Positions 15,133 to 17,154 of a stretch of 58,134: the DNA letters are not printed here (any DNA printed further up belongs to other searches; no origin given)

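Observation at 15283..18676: Candidate novel conflict module: soluble KAP NTPase, inactivated ImmA/IrrE-like protein and PIN-like (DUF4411-like) nuclease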

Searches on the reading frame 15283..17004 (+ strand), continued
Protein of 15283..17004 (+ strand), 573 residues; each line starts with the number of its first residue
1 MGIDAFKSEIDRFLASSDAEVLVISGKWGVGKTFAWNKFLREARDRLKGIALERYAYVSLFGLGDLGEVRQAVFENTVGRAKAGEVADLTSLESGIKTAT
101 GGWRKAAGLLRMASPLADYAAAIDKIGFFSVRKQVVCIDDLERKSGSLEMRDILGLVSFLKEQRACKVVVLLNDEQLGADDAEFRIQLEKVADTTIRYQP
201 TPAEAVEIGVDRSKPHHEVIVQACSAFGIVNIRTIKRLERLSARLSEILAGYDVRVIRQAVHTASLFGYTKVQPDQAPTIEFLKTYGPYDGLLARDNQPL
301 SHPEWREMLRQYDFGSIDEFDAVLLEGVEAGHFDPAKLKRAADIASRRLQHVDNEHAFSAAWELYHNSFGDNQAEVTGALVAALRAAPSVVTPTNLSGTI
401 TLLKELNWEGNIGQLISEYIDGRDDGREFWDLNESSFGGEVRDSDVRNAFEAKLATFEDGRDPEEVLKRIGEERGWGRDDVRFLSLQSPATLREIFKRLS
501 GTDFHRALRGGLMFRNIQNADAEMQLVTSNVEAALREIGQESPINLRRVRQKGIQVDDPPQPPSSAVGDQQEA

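Call 74: get_annotated_region(hit=H11, flank=5000)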
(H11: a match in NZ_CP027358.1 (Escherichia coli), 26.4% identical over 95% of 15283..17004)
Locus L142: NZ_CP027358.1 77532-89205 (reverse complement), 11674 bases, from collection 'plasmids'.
description: Escherichia coli strain 2013C-4991 plasmid unnamed3, complete sequence
organism: Escherichia coli (NCBI taxid 562)
taxonomy: Bacteria; Pseudomonadota; Gammaproteobacteria; Enterobacterales; Enterobacteriaceae; Escherichia; Escherichia coli
host: -; source: Homo sapiens,stool; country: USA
typing (MOB-suite, as given by PLSDB): non-mobilizable; replicon rep_cluster_488
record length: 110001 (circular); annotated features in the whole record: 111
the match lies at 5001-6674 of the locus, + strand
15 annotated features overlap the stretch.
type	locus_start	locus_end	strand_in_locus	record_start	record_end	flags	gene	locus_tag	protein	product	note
CDS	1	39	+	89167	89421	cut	-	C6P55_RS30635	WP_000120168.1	hypothetical protein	-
CDS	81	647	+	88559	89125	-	-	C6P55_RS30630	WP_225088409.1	hypothetical protein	-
CDS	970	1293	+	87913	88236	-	-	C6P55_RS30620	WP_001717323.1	hypothetical protein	-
CDS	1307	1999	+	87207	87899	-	-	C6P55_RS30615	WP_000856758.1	membrane protein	-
CDS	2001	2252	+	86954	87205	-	-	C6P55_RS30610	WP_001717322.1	hypothetical protein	-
CDS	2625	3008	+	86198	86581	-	-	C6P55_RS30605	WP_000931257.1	hypothetical protein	-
CDS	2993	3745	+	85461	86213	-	-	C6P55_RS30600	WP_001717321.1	hypothetical protein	-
CDS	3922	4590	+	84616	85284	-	-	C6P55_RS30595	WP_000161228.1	AAA family ATPase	-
CDS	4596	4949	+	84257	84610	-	-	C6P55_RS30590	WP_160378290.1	hypothetical protein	-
CDS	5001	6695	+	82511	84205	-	-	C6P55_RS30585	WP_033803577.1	P-loop NTPase fold protein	-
CDS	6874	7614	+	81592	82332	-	-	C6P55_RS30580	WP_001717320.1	hypothetical protein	-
CDS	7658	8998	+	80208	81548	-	-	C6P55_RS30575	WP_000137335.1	DnaB-like helicase C-terminal domain-containing protein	GO:0006260 - DNA replication [Evidence IEA]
CDS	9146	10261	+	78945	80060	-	-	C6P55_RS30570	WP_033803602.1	DNA primase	-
CDS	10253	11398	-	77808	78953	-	-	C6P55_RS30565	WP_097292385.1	tetratricopeptide repeat protein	-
CDS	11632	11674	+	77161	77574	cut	-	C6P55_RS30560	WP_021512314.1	hypothetical protein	-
